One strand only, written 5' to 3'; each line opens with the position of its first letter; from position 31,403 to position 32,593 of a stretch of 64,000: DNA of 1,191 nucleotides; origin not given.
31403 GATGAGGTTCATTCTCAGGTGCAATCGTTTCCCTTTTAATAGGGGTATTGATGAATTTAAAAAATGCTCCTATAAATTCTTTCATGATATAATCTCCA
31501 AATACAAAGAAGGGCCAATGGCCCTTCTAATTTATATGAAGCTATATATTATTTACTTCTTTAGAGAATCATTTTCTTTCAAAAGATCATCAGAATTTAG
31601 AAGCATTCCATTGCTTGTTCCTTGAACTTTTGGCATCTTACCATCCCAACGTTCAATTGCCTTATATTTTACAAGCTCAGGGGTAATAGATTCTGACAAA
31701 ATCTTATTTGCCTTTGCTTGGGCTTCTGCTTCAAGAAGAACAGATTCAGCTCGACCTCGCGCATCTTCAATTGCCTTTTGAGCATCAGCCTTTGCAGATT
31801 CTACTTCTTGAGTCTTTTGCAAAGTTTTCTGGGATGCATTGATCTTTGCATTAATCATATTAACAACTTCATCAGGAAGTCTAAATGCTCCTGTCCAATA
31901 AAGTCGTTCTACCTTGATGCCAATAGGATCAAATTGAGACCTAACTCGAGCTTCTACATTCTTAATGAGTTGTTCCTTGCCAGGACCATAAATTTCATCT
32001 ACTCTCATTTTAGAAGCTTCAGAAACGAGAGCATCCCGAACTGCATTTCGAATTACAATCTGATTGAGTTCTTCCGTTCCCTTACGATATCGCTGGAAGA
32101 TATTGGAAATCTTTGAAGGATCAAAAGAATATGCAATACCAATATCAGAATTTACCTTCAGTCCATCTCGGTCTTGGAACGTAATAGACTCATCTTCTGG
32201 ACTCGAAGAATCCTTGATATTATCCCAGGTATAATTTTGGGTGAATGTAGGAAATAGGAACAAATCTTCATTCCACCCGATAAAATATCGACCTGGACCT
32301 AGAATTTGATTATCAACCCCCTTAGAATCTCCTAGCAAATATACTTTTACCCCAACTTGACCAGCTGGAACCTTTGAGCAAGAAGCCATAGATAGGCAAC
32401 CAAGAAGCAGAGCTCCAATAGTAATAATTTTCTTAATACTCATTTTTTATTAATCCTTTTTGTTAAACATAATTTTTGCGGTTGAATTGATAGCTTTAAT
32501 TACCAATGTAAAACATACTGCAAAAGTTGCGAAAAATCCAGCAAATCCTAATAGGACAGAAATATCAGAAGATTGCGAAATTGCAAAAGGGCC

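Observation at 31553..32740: SPFH/band-7 lipoprotein with an adjacent two-TM partner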

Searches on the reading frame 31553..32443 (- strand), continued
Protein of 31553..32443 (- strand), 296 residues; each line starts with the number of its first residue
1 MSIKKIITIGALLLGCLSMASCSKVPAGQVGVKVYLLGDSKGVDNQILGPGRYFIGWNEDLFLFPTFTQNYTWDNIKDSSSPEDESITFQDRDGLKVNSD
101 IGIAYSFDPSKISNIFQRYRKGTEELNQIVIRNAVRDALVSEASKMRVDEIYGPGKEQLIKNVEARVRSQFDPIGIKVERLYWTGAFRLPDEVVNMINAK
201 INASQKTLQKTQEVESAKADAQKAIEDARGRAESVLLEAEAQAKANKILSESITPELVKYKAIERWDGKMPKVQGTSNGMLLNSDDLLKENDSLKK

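Call 74: find_homologous_proteins(query=window:31553-32443:-, max_evalue=1e-20)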
Query window:31553-32443:- (296 aa): 1103 proteins with E <= 1e-20 among 3373 candidates; the best 120 are listed.
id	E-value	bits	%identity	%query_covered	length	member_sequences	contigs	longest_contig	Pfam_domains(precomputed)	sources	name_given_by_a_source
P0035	7.3e-190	647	100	100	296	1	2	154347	PF01145.32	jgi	jgi:regulator of protease activity HflC (stomatin/prohibitin superfamily)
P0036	4.4e-108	379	59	97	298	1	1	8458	PF01145.32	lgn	-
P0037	3.8e-103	363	59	91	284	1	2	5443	PF01145.32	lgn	-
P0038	4.5e-103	363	58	92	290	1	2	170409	PF01145.32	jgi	-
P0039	8.1e-103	362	56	98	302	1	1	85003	PF01145.32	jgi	jgi:regulator of protease activity HflC (stomatin/prohibitin superfamily)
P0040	1.5e-101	358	58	93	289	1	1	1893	PF01145.32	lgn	-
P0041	1.2e-100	355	57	93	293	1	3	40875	PF01145.32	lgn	-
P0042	3.5e-100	353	56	93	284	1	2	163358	PF01145.32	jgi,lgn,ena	-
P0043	8.4e-100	352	56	97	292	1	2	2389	PF01145.32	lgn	-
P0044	1.1e-99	351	58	92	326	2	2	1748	PF01145.32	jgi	jgi:regulator of protease activity HflC (stomatin/prohibitin superfamily)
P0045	2.9e-98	347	60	87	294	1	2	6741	PF01145.32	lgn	-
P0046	3.0e-98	347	56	89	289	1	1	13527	PF01145.32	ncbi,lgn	-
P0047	3.0e-98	347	56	92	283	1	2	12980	PF01145.32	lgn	-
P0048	7.8e-98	345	56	89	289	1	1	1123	PF01145.32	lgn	-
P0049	1.9e-97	344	56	95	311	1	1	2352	PF01145.32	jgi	-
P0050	2.4e-97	344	56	87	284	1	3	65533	PF01145.32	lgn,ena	-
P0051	3.6e-97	343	55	95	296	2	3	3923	PF01145.32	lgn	-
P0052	3.7e-97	343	56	89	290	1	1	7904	PF01145.32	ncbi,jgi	jgi:regulator of protease activity HflC (stomatin/prohibitin superfamily)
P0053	6.4e-97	342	55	95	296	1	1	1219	PF01145.32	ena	-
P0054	7.8e-97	342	55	100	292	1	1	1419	PF01145.32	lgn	-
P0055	1.2e-96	342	54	96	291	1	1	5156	PF01145.32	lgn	-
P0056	2.8e-96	340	55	91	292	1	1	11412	PF01145.32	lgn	-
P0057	2.9e-96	340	56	91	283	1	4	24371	PF01145.32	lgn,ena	-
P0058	6.6e-96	339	54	93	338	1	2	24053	PF01145.32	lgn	-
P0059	7.6e-96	339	55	96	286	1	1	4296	PF01145.32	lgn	-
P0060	9.5e-96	339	55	96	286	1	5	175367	PF01145.32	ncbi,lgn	-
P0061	9.7e-96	339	53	94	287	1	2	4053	PF01145.32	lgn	-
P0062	1.8e-95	338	55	95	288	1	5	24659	PF01145.32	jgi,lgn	-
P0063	2.0e-95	338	56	95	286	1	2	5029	PF01145.32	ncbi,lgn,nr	ncbi:MAG TPA: prohibitin family protein [Candidatus Portnoybacteria bacterium]|nr:prohibitin family 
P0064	2.4e-95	337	52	97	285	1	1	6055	PF01145.32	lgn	-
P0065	2.5e-95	337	54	99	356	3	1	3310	PF01145.32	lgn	-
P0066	2.5e-95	337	56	94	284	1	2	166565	PF01145.32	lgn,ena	-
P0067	2.8e-95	337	53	98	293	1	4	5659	PF01145.32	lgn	-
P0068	3.3e-95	337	55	97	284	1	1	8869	PF01145.32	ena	-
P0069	4.0e-95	337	55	92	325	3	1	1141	PF01145.32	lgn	-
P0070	4.8e-95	336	56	94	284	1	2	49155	PF01145.32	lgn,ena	-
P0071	7.7e-95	336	53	96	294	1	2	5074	PF01145.32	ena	-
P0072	9.8e-95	335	55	94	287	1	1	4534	PF01145.32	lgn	-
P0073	9.8e-95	335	54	96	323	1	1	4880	PF01145.32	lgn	-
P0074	1.8e-94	334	54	95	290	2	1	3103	PF01145.32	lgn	-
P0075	1.9e-94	334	56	89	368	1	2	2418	PF01145.32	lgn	-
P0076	2.3e-94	334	54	93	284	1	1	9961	PF01145.32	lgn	-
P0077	2.4e-94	334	52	98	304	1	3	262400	PF01145.32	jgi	jgi:regulator of protease activity HflC (stomatin/prohibitin superfamily)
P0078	2.5e-94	334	54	93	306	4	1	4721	PF01145.32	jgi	jgi:regulator of protease activity HflC (stomatin/prohibitin superfamily)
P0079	2.6e-94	334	53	92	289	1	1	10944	PF01145.32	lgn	-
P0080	3.8e-94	333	56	93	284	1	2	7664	PF01145.32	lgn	-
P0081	3.9e-94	333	56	93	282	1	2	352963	PF01145.32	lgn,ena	-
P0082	4.3e-94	333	54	91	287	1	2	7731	PF01145.32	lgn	-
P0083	5.3e-94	333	56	93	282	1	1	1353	PF01145.32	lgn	-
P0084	5.4e-94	333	54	89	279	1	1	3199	PF01145.32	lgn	-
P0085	5.7e-94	333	55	94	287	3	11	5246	PF01145.32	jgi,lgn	jgi:regulator of protease activity HflC (stomatin/prohibitin superfamily)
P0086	8.0e-94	332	55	93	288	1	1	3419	PF01145.32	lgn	-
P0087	8.6e-94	332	56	94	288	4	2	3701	PF01145.32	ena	-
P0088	9.7e-94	332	55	92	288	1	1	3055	PF01145.32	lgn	-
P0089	9.7e-94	332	56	93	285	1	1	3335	PF01145.32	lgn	-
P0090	1.1e-93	332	51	97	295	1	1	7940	PF01145.32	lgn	-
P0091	1.1e-93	332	56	92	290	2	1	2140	PF01145.32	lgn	-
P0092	1.2e-93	332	55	90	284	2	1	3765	PF01145.32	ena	-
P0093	1.3e-93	332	55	96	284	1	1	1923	PF01145.32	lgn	-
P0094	1.5e-93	331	54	94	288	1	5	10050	PF01145.32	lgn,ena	-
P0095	1.5e-93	331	55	87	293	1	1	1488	PF01145.32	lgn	-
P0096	1.9e-93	331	57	88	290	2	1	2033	PF01145.32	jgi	jgi:regulator of protease activity HflC (stomatin/prohibitin superfamily)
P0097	2.1e-93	331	55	92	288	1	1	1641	PF01145.32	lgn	-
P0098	2.1e-93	331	55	91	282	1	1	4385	PF01145.32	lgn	-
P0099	2.6e-93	331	56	89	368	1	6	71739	PF01145.32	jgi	jgi:regulator of protease activity HflC (stomatin/prohibitin superfamily)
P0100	2.8e-93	331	54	98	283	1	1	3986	PF01145.32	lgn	-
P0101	2.8e-93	331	56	88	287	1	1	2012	PF01145.32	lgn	-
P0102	2.9e-93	330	52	93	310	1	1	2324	PF01145.32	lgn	-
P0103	3.0e-93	330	53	96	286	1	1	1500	PF01145.32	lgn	-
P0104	3.6e-93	330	58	86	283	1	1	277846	PF01145.32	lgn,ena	-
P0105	6.0e-93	329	56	90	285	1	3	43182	PF01145.32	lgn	-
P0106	6.3e-93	329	52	95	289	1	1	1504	PF01145.32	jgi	-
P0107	6.7e-93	329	58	86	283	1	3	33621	PF01145.32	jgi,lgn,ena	-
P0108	7.2e-93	329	55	92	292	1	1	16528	PF01145.32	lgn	-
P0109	7.7e-93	329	53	93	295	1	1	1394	PF01145.32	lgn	-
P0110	8.0e-93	329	57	89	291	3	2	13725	PF01145.32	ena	-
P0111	8.7e-93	329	55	98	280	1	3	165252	PF01145.32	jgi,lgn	jgi:regulator of protease activity HflC (stomatin/prohibitin superfamily)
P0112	9.3e-93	329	58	86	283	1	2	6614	PF01145.32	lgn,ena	-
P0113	1.1e-92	329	55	90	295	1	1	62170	PF01145.32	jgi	jgi:regulator of protease activity HflC (stomatin/prohibitin superfamily)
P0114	1.2e-92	328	55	94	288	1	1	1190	PF01145.32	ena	-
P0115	1.2e-92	328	55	94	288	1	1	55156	PF01145.32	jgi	-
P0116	1.3e-92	328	54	92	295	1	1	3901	PF01145.32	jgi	-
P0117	1.4e-92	328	57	92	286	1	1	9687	PF01145.32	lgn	-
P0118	1.7e-92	328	55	86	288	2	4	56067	PF01145.32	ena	-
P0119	1.7e-92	328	55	92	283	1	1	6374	PF01145.32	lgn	-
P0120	1.8e-92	328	54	94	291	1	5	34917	PF01145.32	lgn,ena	-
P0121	1.8e-92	328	55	92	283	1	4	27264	PF01145.32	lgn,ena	-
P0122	1.8e-92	328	56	93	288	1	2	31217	PF01145.32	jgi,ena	jgi:regulator of protease activity HflC (stomatin/prohibitin superfamily)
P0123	1.9e-92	328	54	92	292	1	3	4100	PF01145.32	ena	-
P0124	1.9e-92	328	55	91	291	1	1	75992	PF01145.32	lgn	-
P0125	1.9e-92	328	54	94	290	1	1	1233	PF01145.32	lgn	-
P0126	2.3e-92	328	55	94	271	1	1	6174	PF01145.32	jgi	jgi:regulator of protease activity HflC (stomatin/prohibitin superfamily)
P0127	2.4e-92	327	52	99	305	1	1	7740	PF01145.32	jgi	-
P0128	2.5e-92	327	54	92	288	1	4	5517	PF01145.32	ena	-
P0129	2.8e-92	327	53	92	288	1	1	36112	PF01145.32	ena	-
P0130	2.9e-92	327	55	94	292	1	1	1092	PF01145.32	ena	-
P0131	3.3e-92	327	56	89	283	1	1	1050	PF01145.32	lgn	-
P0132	3.4e-92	327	54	92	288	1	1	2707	PF01145.32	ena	-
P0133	3.6e-92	327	53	91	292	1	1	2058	PF01145.32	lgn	-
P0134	3.8e-92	327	56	91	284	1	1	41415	PF01145.32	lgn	-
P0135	4.3e-92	327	55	89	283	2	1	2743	PF01145.32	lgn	-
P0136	4.3e-92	327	53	93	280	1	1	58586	PF01145.32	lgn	-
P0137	4.9e-92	326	54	92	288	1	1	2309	PF01145.32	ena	-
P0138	4.9e-92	326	54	92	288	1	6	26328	PF01145.32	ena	-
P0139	5.0e-92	326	55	92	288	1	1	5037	PF01145.32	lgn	-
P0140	5.3e-92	326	51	96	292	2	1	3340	PF01145.32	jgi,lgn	jgi:regulator of protease activity HflC (stomatin/prohibitin superfamily)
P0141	6.2e-92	326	54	93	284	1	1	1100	PF01145.32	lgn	-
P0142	6.4e-92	326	54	92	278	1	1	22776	PF01145.32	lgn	-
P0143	8.5e-92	326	55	94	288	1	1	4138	PF01145.32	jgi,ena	jgi:regulator of protease activity HflC (stomatin/prohibitin superfamily)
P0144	9.0e-92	326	54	92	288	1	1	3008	PF01145.32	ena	-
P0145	9.0e-92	326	54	92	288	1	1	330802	PF01145.32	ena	-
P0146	9.0e-92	326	54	92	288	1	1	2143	PF01145.32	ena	-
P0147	9.0e-92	326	54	92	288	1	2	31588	PF01145.32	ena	-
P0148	9.1e-92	326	54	92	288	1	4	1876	PF01145.32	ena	-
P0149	9.2e-92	326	55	92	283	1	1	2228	PF01145.32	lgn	-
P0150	9.5e-92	326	54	93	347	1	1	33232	PF01145.32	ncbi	ncbi:MAG: prohibitin family protein [bacterium]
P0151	1.0e-91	325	54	92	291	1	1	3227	PF01145.32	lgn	-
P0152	1.1e-91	325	55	89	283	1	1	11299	PF01145.32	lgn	-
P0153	1.3e-91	325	53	92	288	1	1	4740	PF01145.32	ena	-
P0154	1.3e-91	325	55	92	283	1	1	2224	PF01145.32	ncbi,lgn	-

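Call 85: predict_structure(alignment_id=A6)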
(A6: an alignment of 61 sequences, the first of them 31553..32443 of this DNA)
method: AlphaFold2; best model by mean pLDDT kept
length: 296 residues; sequences in the alignment: 61
mean_pLDDT: 82.2   pTM: 0.64
mean pLDDT of the five models: 82.2, 80.6, 78.9, 77.9, 77.3
residues with pLDDT >= 90: 131; 70-90: 101; 50-70: 43; < 50: 21
segments of 3 or more residues with pLDDT < 50: 272-284, 294-296
pLDDT, mean of each block of 10 residues (from residue 1): 85 79 81 72 73 82 92 74 84 93 95 89 91 96 95 94 97 96 90 87 93 95 93 88 80 65 59 41 48 46
secondary structure, 60 per line:
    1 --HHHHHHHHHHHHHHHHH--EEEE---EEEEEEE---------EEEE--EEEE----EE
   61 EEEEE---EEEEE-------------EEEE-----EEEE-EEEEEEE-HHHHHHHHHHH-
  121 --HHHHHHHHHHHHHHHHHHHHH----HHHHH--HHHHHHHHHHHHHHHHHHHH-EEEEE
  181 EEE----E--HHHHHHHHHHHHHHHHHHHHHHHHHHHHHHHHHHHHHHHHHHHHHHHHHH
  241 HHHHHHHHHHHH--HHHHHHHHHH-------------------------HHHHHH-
elements in order: H3-19 E22-25 E29-35 E45-48 E51-54 E59-65 E69-73 E87-90 E96-99 E101-107 H109-119 H123-143 H148-152 H155-174 E176-183 H191-252 H255-264 H290-295
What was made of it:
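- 31784..32374 (-): SPFH (Band_7) domain, residues 24-220. The beta-rich and helical core is modelled at pLDDT 80-97 (call 85).
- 31688..31873 (-): Long coiled-coil helix, residues 191-252. This is the inferred wall-forming helix of an SPFH assembly. H191-252 at pLDDT about 88-95 (call 85).
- On SPFH / Band_7 (PF01145), prohibitin-type: The AlphaFold2 model (pLDDT 82) has H191-252 (call 85). The C-terminal 30 residues have low confidence (call 85).
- Checked: The AlphaFold2 model has a 62-residue helix at 191-252 and a second helix at 255-264 (call 85).
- The C-terminal 30 residues are modelled with low confidence (call 85).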

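Call 88: fold_search(model_id=the predicted structure, library=pdb)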
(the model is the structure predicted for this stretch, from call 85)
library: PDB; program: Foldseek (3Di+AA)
matches with E <= 10: 360; with E <= 0.001: 65
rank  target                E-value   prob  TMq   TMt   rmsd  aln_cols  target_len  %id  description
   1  9o9z_a                6.9e-14  1.00  0.51  0.56  15.7       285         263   18  The human PHB1/2 complex (closed) (released 2025-10-22)
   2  9o9z_A                1.5e-13  1.00  0.45  0.53  15.4       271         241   17  The human PHB1/2 complex (closed) (released 2025-10-22)
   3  8rrh_A                2.1e-13  1.00  0.46  0.50  17.3       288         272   19  The human prohibitin complex (released 2024-12-18)
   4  8rrh_B                4.7e-13  1.00  0.45  0.45  20.5       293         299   17  The human prohibitin complex (released 2024-12-18)
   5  7vhq_E                6.6e-13  1.00  0.45  0.49  11.2       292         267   19  Structural insights into the membrane microdomain organization by SPFH family proteins (released 2022-01-19)
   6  7vhq_G                2.5e-12  1.00  0.47  0.46  11.4       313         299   18  Structural insights into the membrane microdomain organization by SPFH family proteins (released 2022-01-19)
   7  9z7u_B                3.3e-12  1.00  0.41  0.44  21.0       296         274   16  Human Stomatin - C8 Symmetry (released 2026-02-25)
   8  9cz2_XA               3.5e-12  1.00  0.44  0.46  11.8       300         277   19  Cryo-EM structure of a nautilus-like HflK/C assembly in complex with FtsH AAA protease (released 2024-11-13)
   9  9vvg_a                9.1e-12  1.00  0.48  0.48  18.8       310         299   16  Cryo-EM structure of the erlin1/2 complex purified using GDN and CHS (released 2026-03-25)
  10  9vvg_A                1.2e-11  1.00  0.47  0.47  19.1       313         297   16  Cryo-EM structure of the erlin1/2 complex purified using GDN and CHS (released 2026-03-25)
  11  9vvj_a                1.2e-11  1.00  0.51  0.50  17.6       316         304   16  Cryo-EM structure of the erlin1/2 complex purified using DDM and GDN (released 2026-03-25)
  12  9o9u_A                1.3e-11  1.00  0.47  0.48  17.9       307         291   16  The Erlin1/2 complex (released 2025-10-22)
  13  9vvj_A                1.5e-11  1.00  0.51  0.50  17.9       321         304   16  Cryo-EM structure of the erlin1/2 complex purified using DDM and GDN (released 2026-03-25)
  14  9z7u_C                1.6e-11  1.00  0.41  0.44  21.0       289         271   15  Human Stomatin - C8 Symmetry (released 2026-02-25)
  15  9paw_XC               2.5e-11  1.00  0.43  0.48  12.3       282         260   20  Cryo-EM structure of the engineered HflK/C variant stabilized in the closed conformation via disulfide bond crosslink (released 2026-03-04)
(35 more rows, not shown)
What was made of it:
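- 31553..32443 (-): SPFH/prohibitin-family lipoprotein gene, 296 aa (phrog_200). Foldseek hits to PHB1/2, HflK/C, stomatin and erlin subunits at probability 1.0 (call 88).
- On SPFH / Band_7 (PF01145), prohibitin-type: Foldseek probability is 1.0 to PHB1/2, HflK/C, stomatin, erlin and QmcA over 260-320 columns (call 88).
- An AlphaFold2 model with mean pLDDT 82 aligns over 260-320 columns to subunits of solved SPFH assemblies (calls 85, 88).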

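Call 100: search_protein_families(library=padloc, proteins=[window:31553-32443:-], max_evalue=0.01)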
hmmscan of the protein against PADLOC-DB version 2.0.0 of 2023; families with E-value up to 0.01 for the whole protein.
window:31553-32443:- (296 aa): 0 families

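Call 102: search_protein_families(library=padloc, alignment_id=A2, max_evalue=0.01)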
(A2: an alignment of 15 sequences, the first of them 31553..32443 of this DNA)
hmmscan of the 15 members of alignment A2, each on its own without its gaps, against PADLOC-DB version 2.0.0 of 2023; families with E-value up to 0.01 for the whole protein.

A. member 1, window:31553-32443:- (296 aa): 0 families

B. families by the number of members that match (of 15 scanned): 0 families
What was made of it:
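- On Known or candidate anti-phage defence proteins (PADLOC): The SPFH protein has no hit, and none of 15 homologues does either (calls 100, 102).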

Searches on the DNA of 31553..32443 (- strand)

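Call 104: search_dna_similar(query=L009:1284-2328:+, collection=ecoli_genomes, mode=near, max_rows=8)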
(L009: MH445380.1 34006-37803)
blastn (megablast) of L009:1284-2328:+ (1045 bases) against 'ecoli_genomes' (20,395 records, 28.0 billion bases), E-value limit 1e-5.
Records with a match: 483; places in all: 511; records where one place covers at least 80% of the query: 197.
Genomes with a match: 460 of 5426; with a place that covers at least 80% of the query: 192. Places per genome that has any: lowest 1, median 1, highest 3. On chromosomes: 310 places; on plasmids: 201.
Best place of each record, by identity: >=99% 168; 95-99% 7; 90-95% 26; 80-90% 282.
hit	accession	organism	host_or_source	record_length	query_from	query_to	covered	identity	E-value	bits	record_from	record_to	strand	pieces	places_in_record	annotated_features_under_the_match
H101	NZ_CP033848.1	Escherichia coli strain FDAARGOS_497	Homo sapiens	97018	1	1045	100%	100.0%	0e+0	1930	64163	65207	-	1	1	SPFH domain-containing protein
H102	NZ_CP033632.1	Escherichia coli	chicken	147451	1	1045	100%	100.0%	0e+0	1930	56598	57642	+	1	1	SPFH domain-containing protein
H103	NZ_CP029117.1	Escherichia coli strain AR435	missing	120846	1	1045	100%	100.0%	0e+0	1930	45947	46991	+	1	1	SPFH domain-containing protein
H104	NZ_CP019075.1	Escherichia coli strain CRE1493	Homo sapiens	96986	1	1045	100%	100.0%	0e+0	1930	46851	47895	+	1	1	SPFH domain-containing protein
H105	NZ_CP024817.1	Escherichia coli strain CREC-629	Homo sapiens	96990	1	1045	100%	100.0%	0e+0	1930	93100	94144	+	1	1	SPFH domain-containing protein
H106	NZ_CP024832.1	Escherichia coli strain CREC-532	Homo sapiens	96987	1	1045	100%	100.0%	0e+0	1930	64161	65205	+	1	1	SPFH domain-containing protein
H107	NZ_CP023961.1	Escherichia coli strain FDAARGOS_448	Homo sapiens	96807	1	1045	100%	100.0%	0e+0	1930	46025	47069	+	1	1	SPFH domain-containing protein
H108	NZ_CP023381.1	Escherichia coli strain 127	canine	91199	1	1045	100%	100.0%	0e+0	1930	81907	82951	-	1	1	SPFH domain-containing protein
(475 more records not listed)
